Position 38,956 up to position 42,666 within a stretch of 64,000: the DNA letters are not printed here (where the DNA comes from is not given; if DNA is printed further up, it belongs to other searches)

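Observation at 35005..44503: Metallopterin-dependent ergothioneine synthase (MES)-like fusion next to EgtD, with four uncharacterised co-oriented partner genes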

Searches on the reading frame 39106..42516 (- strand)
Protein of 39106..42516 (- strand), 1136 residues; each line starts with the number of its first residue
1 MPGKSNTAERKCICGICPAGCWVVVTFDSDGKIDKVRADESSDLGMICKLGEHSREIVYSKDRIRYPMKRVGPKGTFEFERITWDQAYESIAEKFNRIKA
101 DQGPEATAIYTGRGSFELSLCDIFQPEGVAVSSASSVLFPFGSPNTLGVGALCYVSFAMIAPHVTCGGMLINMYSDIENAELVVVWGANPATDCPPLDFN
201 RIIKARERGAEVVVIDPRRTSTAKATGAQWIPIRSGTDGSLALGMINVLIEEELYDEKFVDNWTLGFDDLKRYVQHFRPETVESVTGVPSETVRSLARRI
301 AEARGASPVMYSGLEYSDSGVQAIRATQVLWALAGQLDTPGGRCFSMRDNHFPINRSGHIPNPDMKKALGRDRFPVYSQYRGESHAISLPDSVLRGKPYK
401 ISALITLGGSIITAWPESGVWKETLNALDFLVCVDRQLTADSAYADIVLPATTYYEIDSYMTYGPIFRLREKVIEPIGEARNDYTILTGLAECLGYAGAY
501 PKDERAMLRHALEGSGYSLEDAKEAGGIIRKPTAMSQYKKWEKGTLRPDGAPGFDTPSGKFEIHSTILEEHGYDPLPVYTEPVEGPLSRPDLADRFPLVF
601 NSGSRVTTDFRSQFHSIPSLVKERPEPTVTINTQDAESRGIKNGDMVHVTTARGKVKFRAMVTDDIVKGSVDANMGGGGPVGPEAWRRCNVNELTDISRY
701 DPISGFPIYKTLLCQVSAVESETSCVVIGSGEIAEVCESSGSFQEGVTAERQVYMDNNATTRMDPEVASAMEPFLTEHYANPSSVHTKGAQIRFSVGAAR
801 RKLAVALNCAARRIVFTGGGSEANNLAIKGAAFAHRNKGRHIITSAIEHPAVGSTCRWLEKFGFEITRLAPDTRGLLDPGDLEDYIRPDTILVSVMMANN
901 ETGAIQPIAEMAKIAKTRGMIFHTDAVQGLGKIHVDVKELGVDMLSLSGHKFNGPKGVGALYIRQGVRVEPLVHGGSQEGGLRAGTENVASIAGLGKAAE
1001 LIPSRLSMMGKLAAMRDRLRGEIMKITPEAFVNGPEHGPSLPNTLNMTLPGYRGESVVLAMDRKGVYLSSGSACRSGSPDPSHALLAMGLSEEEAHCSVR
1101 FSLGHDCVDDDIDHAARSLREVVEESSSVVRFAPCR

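Call 3: search_protein_families(library=pfam, proteins=[window:39106-42516:-], max_evalue=0.01)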
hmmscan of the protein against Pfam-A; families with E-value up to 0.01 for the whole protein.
window:39106-42516:- (1136 aa): 4 families
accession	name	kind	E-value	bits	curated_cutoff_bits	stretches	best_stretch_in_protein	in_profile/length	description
PF00266.25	Aminotran_5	-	1.5e-76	258.2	21.5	1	753-1113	1-369/371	Aminotransferase class-V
PF00384.28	Molybdopterin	-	9.4e-44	150.3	24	1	63-492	1-352/353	Molybdopterin oxidoreductase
PF01568.27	Molydop_binding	-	3.3e-22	79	26.8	1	600-711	3-108/110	Molydopterin dinucleotide binding domain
PF01212.27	Beta_elim_lyase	-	0.00016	21.5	27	1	811-951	47-199/288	Beta-eliminating lyase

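Call 4: search_protein_families(library=ncbifam, proteins=[window:39106-42516:-], max_evalue=0.01)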
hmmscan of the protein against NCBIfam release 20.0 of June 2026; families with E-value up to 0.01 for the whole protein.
window:39106-42516:- (1136 aa): 54 families (the best 25 are shown)
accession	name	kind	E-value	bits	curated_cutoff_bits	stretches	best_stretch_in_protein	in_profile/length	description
TIGR03402.1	FeS_nifS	equivalog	1.1e-142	475.3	530.75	1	753-1127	1-374/379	cysteine desulfurase NifS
NF010611.0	PRK14012.1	equivalog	4e-109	365.2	548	1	752-1124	6-380/406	IscS subfamily cysteine desulfurase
TIGR02006.1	IscS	equivalog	3.3e-108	362.3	643.2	1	752-1124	4-376/402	IscS subfamily cysteine desulfurase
TIGR03235.1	DNA_S_dndA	equivalog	1e-104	350.7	480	1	754-1103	1-353/353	cysteine desulfurase DndA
TIGR03403.1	nifS_epsilon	equivalog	2.6e-97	326.1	587.7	1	753-1124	1-374/382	NifS family cysteine desulfurase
TIGR01591.1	Fdh-alpha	equivalog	4.1e-90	302.8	666.25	2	13-502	2-486/672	formate dehydrogenase subunit alpha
NF002806.0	PRK02948.1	subfamily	3.9e-89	299.3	304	1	753-1128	2-377/381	IscS subfamily cysteine desulfurase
NF012032.0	PRK15488.1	equivalog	1.7e-77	261.1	694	1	6-678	40-717/759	thiosulfate reductase PhsA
TIGR02166.1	dmsA_ynfE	subfamily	7.2e-75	252.5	777.7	1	17-676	53-751/794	DMSO/selenate family reductase complex A subunit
NF047855.1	AssmNtatRedNasC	equivalog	1.9e-59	201.7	1100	3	33-337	47-336/708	assimilatory nitrate reductase catalytic subunit NasC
TIGR00509.1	bisC_fam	subfamily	1.4e-58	198.8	1017.55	1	30-676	13-706/772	molybdopterin guanine dinucleotide-containing S/N-oxide reductase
TIGR03479.1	DMSO_red_II_alp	subfamily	1.6e-53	182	984.75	4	48-262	105-305/913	molybdopterin-dependent oxidoreductase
NF011566.1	PRK14990.1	exception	2.6e-52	177.9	1600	1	30-688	79-781/814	dimethylsulfoxide reductase subunit A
NF041885.1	selenate_YnfE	exception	1.6e-50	171.8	1675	2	47-344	92-405/805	selenate/tellurate reductase subunit YnfE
NF011682.0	PRK15102.1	equivalog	4e-47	160.8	909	2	205-674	253-760/829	trimethylamine-N-oxide reductase TorA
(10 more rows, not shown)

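Call 13: find_encoding_contigs(protein=window:39106-42516:-, flank=10000, max_places=6)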
Protein window:39106-42516:- (1136 aa): no gene with exactly this product is on record in the collection.

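Call 14: find_homologous_proteins(query=window:39106-42516:-, max_evalue=1e-20)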
Query window:39106-42516:- (1136 aa): 6750 proteins with E <= 1e-20 among 8000 candidates; the best 120 are listed.
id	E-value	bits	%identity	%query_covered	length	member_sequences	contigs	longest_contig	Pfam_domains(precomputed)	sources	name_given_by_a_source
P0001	0.0e+0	2624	100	100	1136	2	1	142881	PF00384.28,PF00266.26,PF01568.28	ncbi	-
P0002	0.0e+0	1870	71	99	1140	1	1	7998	PF00384.28,PF00266.26,PF01568.28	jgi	-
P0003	0.0e+0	1829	68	100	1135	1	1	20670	PF00384.28,PF00266.26,PF01568.28,PF01041.24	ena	-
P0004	0.0e+0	1829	68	100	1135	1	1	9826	PF00384.28,PF00266.26,PF01568.28,PF01041.24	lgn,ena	-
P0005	0.0e+0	1829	68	100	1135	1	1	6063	PF00384.28,PF00266.26,PF01568.28,PF01041.24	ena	-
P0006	0.0e+0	1828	69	99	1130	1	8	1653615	PF00384.28,PF00266.26,PF01568.28,PF01041.24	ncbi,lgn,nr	ncbi:MAG: aminotransferase class V-fold PLP-dependent enzyme [Candidatus Scalindua sp. AMX11]|nr:MAG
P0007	0.0e+0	1827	68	100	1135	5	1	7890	PF00384.28,PF00266.26,PF01568.28,PF01041.24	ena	-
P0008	0.0e+0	1827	68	100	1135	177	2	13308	PF00155.28,PF00384.28,PF00266.26,PF01568.28,PF01041.24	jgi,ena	jgi:cysteine desulfurase NifS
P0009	0.0e+0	1823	69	99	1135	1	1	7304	PF00155.28,PF00384.28,PF00266.26,PF01568.28,PF01041.24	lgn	-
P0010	0.0e+0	1820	68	100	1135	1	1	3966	PF00384.28,PF00266.26,PF01568.28,PF01212.28,PF01041.24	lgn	-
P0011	0.0e+0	1816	68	99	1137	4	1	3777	PF00384.28,PF00266.26,PF01568.28,PF01041.24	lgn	-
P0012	0.0e+0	1813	68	100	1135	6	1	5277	PF00384.28,PF00266.26,PF01568.28,PF01041.24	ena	-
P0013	0.0e+0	1812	68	99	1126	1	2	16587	PF00384.28,PF00266.26,PF01568.28,PF01212.28,PF01041.24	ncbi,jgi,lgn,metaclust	jgi:cysteine desulfurase NifS|metaclust:\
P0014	0.0e+0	1812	67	99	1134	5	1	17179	PF00384.28,PF00266.26,PF01568.28,PF01041.24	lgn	-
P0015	0.0e+0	1810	68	99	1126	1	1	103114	PF00384.28,PF00266.26,PF01568.28,PF01041.24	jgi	-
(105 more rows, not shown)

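Call 15: find_encoding_contigs(protein=P0001, flank=10000, max_places=3)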
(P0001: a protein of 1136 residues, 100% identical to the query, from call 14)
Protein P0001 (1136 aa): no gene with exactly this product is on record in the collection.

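Call 16: find_related_loci(query=window:39106-42516:-, collection=genome_contigs, flank=10000)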
Query window:39106-42516:- (1136 aa) in genome_contigs; peptide patterns used: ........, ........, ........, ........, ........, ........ (x = any residue, [..] = any of these).
599 stretches matched a pattern (row limit reached: there are more); 586 encode a relative of the query (tblastn E <= 1e-3); the best 80 are kept; 80 distinct loci.
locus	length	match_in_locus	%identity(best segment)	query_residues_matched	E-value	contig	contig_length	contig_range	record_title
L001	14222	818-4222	69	1-1136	0e+0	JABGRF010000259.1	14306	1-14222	MAG: Candidatus Scalindua sp. isolate co234_bin73 NODE_7393_length_14306_cov_130.463055, whole genome shotgun sequence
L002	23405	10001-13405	68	1-1136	0e+0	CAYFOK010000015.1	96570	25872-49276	MAG TPA_asm: uncultured Candidatus Scalindua sp. isolate ERP019367_co2_59 genome assembly, contig: NODE_243_length_96570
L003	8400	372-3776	68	1-1136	0e+0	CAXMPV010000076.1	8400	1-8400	MAG: uncultured Thermodesulfobacteriota bacterium isolate 07C-BC-St04_bin.21.strict genome assembly, contig: NODE_76_len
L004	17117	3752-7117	68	14-1136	0e+0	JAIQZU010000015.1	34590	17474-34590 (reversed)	MAG: Candidatus Scalindua sp. isolate OFTM1 OFTM1_14, whole genome shotgun sequence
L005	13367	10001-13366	68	1-1123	0e+0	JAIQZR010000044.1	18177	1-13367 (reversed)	MAG: Candidatus Scalindua sp. isolate OFTM180 OFTM180_43, whole genome shotgun sequence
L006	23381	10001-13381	68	9-1136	0e+0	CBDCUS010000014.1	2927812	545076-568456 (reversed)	MAG: Candidatus Scalinduaceae bacterium isolate 06c2e644-e4ca-4b95-b966-bf5aaa188cb2 genome assembly, contig: contig_14,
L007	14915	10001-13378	65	10-1136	0e+0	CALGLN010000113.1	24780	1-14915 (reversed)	MAG TPA_asm: uncultured Desulfomonile sp. isolate SRR3330210_bin.136_CONCOCT_v1.1_MAG genome assembly, contig: ERZ724080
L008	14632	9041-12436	65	4-1136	0e+0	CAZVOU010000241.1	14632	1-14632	MAG TPA_asm: uncultured Syntrophaceae bacterium isolate binchicken_co229_43 genome assembly, contig: k141_1484030, whole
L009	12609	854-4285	63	6-1136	0e+0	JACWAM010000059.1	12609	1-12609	MAG: Thermoleophilia bacterium isolate B_ACT_11 k141_242267, whole genome shotgun sequence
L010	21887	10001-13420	63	6-1136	0e+0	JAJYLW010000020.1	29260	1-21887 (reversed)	MAG: Actinomycetes bacterium isolate DBS2-1.bin96 NODE_2693_length_29260_cov_4.000206, whole genome shotgun sequence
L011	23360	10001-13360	61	13-1136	0e+0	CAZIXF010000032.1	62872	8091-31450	MAG TPA_asm: uncultured Roseivirgaceae bacterium isolate SRP141376_co2_265 genome assembly, contig: NODE_1196_length_628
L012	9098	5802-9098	63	10-1112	0e+0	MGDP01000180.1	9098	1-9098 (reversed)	MAG: Candidatus Tectomicrobia bacterium RIFCSPLOWO2_12_FULL_69_37 rifcsplowo2_12_scaffold_60213, whole genome shotgun se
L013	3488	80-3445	61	9-1136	0e+0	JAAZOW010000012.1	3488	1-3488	MAG: Methanomicrobiales archaeon isolate AS2HglBPFA_19 5983_AS2H, whole genome shotgun sequence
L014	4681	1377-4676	62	10-1113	0e+0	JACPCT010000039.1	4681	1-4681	MAG: Candidatus Tectomicrobia bacterium isolate NC_groundwater_290_Ag_S-0.65um_70_9 S6_GD2017_2_S65_scaffold_14234, whol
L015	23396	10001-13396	61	2-1136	0e+0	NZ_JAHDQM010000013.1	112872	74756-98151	MAG: Methanoculleus sp. isolate SM3-B2 k141_57219, whole genome shotgun sequence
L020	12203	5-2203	63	403-1136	0e+0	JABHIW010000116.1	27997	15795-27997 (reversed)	MAG: Candidatus Scalindua sp. isolate SI037_bin72 k141_997002, whole genome shotgun sequence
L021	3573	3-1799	62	537-1136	0e+0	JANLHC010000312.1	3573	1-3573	MAG: Candidatus Scalindua sp. isolate P6-7 k99_178555, whole genome shotgun sequence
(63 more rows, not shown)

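Call 19: find_encoding_contigs(protein=P0121, flank=10000, max_places=3)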
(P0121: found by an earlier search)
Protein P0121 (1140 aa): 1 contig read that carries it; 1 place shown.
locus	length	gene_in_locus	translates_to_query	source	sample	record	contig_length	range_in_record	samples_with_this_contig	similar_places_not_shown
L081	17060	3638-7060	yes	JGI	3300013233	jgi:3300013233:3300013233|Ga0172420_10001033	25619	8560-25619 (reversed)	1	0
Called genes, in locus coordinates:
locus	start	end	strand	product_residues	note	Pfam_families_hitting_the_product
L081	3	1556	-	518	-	?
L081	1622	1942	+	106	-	PF04248:NTP_transf_9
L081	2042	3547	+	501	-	PF00355:Rieske, PF13806:Rieske_2 (weak), PF01070:FMN_dh (faint), PF01645:Glu_synthase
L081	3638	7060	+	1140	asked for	PF00384:Molybdopterin, PF01568:Molydop_binding, PF00266:Aminotran_5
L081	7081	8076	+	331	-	PF10017:Methyltransf_33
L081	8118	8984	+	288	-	-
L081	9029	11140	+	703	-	PF01564:Spermine_synth, PF13649:Methyltransf_25 (weak)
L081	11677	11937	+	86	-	-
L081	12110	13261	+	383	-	-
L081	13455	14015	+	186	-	PF04307:YdjM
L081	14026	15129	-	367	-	PF07719:TPR_2 (faint), PF13176:TPR_7 (faint), PF24575:TPR_Slam (faint), PF13432:TPR_16 (weak), PF14559:TPR_19, PF13424:TPR_12 (weak), PF00515:TPR_1 (weak), PF13181:TPR_8 (weak), +10 more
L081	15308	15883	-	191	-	PF04264:YceI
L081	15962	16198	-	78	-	PF09360:zf-CDGSH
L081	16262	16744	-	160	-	PF01047:MarR, PF12802:MarR_2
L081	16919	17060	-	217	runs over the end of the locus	PF00072:Response_reg, PF00196:GerE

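Call 20: find_encoding_contigs(protein=P0002, flank=10000, max_places=3)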
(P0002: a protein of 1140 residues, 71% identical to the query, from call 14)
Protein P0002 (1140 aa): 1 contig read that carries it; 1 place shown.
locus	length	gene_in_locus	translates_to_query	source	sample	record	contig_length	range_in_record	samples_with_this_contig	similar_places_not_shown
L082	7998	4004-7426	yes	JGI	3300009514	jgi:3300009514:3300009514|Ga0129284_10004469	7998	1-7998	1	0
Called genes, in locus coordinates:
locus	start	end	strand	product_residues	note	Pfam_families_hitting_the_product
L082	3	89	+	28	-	?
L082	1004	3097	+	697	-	PF00015:MCPsignal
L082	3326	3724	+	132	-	PF03061:4HBT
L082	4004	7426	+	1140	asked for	PF00384:Molybdopterin, PF01568:Molydop_binding, PF00266:Aminotran_5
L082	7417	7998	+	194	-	?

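Call 90: find_encoding_contigs(protein=P0124, flank=1000, max_places=2)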
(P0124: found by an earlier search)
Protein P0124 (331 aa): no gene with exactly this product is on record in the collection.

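Call 94: search_solved_structures(query=window:39106-42516:-, max_evalue=1e-20)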
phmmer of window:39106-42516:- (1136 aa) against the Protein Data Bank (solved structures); distinct sequences matched with E-value up to 1e-20: 68 (the best 60 are shown).
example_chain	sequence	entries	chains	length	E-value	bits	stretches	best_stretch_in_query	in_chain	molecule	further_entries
9wep_A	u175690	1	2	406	1.7e-95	324.1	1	750-1129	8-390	cysteine desulfurase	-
3lvj_A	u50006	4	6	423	5.8e-94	319.1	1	751-1122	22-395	Cysteine desulfurase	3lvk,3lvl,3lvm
1p3w_B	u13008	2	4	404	8.3e-94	318.6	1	752-1122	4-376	Cysteine desulfurase | Cysteine desulfurase IscS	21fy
9wer_A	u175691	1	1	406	2.1e-93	317.2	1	750-1129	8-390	cysteine desulfurase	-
9wew_A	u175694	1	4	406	2.9e-93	316.8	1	750-1129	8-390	cysteine desulfurase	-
9wf8_A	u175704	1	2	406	7.5e-93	315.4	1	750-1129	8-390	cysteine desulfurase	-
9wfb_A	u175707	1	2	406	5.1e-92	312.6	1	750-1129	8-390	cysteine desulfurase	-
9wfe_A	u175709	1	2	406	6.5e-91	309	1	750-1129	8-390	cysteine desulfurase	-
4r5f_A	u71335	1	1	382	9.6e-91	308.4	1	753-1127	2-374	Cysteine desulfurase IscS 2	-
8tvt_A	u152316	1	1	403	2.8e-90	306.9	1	751-1118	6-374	Cysteine desulfurase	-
5wkp_A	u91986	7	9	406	2.9e-90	306.8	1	751-1118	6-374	Cysteine desulfurase, mitochondrial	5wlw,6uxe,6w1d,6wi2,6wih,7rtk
5usr_A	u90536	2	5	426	3e-90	306.7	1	750-1118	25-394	Cysteine desulfurase, mitochondrial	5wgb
8pk8_A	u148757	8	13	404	3.6e-90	306.5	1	751-1118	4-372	Cysteine desulfurase | Isoform Mitochondrial of Cysteine desulfurase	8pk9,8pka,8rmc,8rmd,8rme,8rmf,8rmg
6nzu_A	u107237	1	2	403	4.5e-90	306.2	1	751-1118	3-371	Cysteine desulfurase, mitochondrial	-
4eb5_A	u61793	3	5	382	6.5e-90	305.7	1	753-1127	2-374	Probable cysteine desulfurase 2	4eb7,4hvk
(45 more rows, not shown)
